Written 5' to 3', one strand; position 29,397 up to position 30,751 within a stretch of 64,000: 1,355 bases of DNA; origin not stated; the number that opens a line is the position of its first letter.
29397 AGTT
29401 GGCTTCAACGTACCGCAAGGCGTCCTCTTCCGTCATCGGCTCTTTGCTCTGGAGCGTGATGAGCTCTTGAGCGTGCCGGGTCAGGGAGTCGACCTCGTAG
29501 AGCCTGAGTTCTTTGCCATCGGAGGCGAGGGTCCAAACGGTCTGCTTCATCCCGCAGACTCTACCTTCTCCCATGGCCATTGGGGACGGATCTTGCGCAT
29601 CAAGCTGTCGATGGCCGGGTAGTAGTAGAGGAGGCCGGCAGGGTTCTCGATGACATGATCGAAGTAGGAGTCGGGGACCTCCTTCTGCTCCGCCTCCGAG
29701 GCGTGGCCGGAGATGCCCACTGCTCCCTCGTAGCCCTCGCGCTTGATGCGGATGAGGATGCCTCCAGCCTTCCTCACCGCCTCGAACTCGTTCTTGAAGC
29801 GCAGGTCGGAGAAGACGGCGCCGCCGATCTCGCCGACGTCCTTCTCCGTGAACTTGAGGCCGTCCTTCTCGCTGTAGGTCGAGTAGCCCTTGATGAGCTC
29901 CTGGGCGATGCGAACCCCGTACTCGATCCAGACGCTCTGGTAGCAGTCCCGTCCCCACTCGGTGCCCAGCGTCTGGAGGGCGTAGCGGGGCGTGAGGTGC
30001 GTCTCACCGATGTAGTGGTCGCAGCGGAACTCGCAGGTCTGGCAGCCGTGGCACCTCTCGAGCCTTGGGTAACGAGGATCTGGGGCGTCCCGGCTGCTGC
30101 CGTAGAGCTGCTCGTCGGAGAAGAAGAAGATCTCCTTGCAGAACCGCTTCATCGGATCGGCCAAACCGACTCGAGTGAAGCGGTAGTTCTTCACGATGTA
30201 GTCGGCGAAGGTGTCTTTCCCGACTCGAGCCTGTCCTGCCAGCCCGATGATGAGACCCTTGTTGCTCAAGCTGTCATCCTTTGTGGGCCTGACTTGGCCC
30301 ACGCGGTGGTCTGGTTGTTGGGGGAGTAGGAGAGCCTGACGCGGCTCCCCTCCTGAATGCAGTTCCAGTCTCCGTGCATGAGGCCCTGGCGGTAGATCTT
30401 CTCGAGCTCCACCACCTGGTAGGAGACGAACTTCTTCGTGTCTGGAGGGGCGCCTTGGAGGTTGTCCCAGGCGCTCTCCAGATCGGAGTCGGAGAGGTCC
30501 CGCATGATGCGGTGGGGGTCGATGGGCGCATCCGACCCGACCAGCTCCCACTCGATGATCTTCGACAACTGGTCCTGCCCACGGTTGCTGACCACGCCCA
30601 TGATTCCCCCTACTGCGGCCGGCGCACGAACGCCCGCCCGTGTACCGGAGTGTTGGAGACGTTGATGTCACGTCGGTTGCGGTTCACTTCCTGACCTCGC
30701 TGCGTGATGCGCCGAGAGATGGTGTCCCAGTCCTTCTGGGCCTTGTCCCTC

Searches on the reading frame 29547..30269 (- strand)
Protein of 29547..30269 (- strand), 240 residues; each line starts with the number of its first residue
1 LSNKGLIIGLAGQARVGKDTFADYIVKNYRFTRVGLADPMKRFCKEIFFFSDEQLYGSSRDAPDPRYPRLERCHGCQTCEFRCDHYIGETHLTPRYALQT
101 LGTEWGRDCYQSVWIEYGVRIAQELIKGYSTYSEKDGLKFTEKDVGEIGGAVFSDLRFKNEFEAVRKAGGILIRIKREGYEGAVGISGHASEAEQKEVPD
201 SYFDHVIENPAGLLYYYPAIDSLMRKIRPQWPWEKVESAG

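Call 3: search_protein_families(library=pfam, proteins=[window:29547-30269:-], max_evalue=0.01)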
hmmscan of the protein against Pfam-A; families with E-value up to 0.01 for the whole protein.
window:29547-30269:- (240 aa): 1 family
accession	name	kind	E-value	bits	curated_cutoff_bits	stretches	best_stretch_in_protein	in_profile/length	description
PF21448.3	DNMK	-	2.4e-10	40.9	27.1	1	7-47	2-42/232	Deoxynucleotide monophosphate kinase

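Call 5: search_protein_families(library=phrogs, proteins=[window:29547-30269:-], max_evalue=0.01)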
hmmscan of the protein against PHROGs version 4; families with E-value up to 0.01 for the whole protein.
window:29547-30269:- (240 aa): 1 family
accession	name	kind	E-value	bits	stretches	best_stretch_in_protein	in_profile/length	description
phrog_139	-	other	3.2e-47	162.6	1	2-228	80-264/342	deoxynucleoside monophosphate kinase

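Call 11: search_solved_structures(query=window:29547-30269:-, max_evalue=10, show_alignments=2)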
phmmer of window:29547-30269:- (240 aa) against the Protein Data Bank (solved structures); distinct sequences matched with E-value up to 10: 3.
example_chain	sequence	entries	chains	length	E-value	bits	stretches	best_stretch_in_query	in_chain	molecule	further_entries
1dek_A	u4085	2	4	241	0.0033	20.3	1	7-42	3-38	DEOXYNUCLEOSIDE MONOPHOSPHATE KINASE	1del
6mel_A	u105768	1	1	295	0.12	15.2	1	143-211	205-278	Succinate--CoA ligase subunit alpha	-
6ahi_A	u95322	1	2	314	0.35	13.7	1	157-219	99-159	Cysteine synthase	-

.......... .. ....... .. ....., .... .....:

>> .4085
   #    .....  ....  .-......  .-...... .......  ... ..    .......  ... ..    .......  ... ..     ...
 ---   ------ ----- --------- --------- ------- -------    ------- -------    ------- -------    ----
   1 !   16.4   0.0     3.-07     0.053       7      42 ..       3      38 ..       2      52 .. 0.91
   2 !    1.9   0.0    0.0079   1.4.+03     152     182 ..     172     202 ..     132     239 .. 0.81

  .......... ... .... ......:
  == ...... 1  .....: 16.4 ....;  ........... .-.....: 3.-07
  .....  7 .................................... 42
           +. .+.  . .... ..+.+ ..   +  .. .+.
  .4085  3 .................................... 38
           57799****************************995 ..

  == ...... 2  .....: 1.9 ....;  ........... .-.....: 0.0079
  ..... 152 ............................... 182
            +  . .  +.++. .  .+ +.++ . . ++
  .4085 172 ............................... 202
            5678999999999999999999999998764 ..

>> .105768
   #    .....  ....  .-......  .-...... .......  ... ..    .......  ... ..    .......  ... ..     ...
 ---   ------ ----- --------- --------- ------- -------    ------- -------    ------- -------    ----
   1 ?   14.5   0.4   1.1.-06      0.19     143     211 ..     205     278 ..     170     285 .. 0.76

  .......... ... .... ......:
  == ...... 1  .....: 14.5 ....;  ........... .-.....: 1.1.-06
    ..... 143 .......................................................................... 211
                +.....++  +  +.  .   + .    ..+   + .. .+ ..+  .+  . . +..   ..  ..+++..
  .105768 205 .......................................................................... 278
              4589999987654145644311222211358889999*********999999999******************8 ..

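Call 20: search_protein_families(library=ncbifam, proteins=[window:29547-30269:-], max_evalue=10)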
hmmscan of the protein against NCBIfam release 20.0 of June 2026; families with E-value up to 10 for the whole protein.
window:29547-30269:- (240 aa): 3 families
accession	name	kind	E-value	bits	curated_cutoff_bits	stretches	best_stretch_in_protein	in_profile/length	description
NF006226.0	PRK08356.1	equivalog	0.0051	16.5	189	1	3-40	3-39/195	hypothetical protein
NF043013.1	DeGluthAmidYersProt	equivalog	0.037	13.2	500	1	129-175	133-179/278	deaminated glutathione amidase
TIGR00152.1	TIGR00152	equivalog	0.04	13.8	65.55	1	7-34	1-28/188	dephospho-CoA kinase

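Call 82: search_dna_similar(query=window:29547-30269:-, collection=phages, mode=protein, max_evalue=0.00001, max_rows=25, rows=spread)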
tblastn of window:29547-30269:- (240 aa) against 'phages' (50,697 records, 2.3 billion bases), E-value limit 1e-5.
Records with a match: 248; places in all: 248; records where one place covers at least 80% of the query: 184.
Best place of each record, by identity: <60% 248.
By first word of the organism name: Streptomyces 70; Vibrio 47; Pseudomonas 23; Stenotrophomonas 16; Caulobacter 12; Klebsiella 10; Rhizobium 8; Xanthomonas 7; Erwinia 7; Rhodobacter 6; and 21 more.
By host as written in the record: Vibrio harveyi BAA-1116 36; Stenotrophomonas maltophilia 12; - 10; Streptomyces coelicolor 9; Streptomyces sp. 8; Streptomyces lividans JI 1326 7; Streptomyces xanthochromogenes NRRL B-5410 7; Vibrio campbellii BB120 7; and 74 more.
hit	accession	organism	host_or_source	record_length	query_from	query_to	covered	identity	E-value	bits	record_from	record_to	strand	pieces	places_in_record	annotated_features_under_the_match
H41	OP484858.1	Sinorhizobium phage NV1.1.1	Sinorhizobium meliloti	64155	7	226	92%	31.3%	1e-16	84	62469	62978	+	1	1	hypothetical protein (x2)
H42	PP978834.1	Streptomyces phage Jevington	Streptomyces baarnensis NRRL B-2842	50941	6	209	85%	31.7%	8e-10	64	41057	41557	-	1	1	63: deoxynucleoside monophosphate kinase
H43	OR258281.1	Xanthomonas phage XaC1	Xanthomonas vesicatoria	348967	7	233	95%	27.7%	3e-10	66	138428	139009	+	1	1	putative deoxynucleoside monophosphate kinase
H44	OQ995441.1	Streptomyces phage Marav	Streptomyces bicolor NRRL B-3897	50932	6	209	85%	30.2%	7e-10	64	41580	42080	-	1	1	65: deoxynucleoside monophosphate kinase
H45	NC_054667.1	Streptomyces phage Issmi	Streptomyces griseofuscus ATCC 23916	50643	6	230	94%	27.2%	6e-8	59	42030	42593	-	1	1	63: deoxynucleoside monophosphate kinase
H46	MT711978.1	Streptomyces phage Endor1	Streptomyces coelicolor M600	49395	1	209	87%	28.8%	9e-8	58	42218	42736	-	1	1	deoxynucleoside monophosphate kinase | hypothetical protein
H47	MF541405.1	Streptomyces phage Celeste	Streptomyces xanthochromogenes NRRL ...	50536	6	217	88%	27.7%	7e-7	55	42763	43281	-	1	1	deoxynucleoside monophosphate kinase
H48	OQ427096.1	Xanthomonas phage X1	Xanthomonas campestris pv. campestris ...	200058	7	193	78%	31.1%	2e-12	72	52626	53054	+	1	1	deoxynucleoside monophosphate kinase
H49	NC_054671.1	Streptomyces phage Paedore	Streptomyces lividans JI 1326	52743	3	209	86%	27.3%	2e-7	57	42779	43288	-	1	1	64: deoxynucleoside monophosphate kinase | 65: hypothetical protein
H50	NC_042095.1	Vibrio phage Thalassa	Vibrio harveyi BAA-1116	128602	11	228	91%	25.9%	8e-10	64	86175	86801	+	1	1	putative hydrolase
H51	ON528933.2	Arthrobacter phage SWEP2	Arthrobacter sp. 5B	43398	7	209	85%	27.8%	3e-7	56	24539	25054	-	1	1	putative deoxynucleotide monophosphate kinase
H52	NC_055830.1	Vibrio phage Chester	Vibrio harveyi BAA-1116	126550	11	228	91%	25.6%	4e-10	65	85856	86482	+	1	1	putative hydrolase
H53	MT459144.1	Vibrio phage Dax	Vibrio harveyi BAA-1116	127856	11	228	91%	25.2%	8e-10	64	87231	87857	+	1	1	putative hydrolase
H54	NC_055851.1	Vibrio phage Athena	Vibrio harveyi BAA-1116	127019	11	228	91%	25.2%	2e-9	63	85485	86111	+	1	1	putative hydrolase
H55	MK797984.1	Pseudomonas phage vB_PaeM_PA5oct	-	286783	1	226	94%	24.3%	3e-8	60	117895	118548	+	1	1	structural protein | neck protein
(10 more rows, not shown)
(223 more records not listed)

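Call 96: search_protein_families(library=padloc, proteins=[window:29547-30269:-], max_evalue=10)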
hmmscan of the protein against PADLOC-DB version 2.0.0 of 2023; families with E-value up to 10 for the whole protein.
window:29547-30269:- (240 aa): 0 families

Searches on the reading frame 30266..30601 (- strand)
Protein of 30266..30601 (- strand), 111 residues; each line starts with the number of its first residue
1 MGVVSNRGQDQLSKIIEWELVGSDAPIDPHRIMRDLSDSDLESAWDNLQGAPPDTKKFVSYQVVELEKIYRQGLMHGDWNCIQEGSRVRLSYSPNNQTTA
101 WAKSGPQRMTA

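Call 28: search_protein_families(library=pfam, proteins=[window:30266-30601:-], max_evalue=0.001)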
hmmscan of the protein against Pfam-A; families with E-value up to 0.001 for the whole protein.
window:30266-30601:- (111 aa): 0 families

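Call 88: search_protein_families(library=phrogs, proteins=[window:30266-30601:-], max_evalue=0.001)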
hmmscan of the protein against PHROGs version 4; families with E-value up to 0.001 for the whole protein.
window:30266-30601:- (111 aa): 0 families
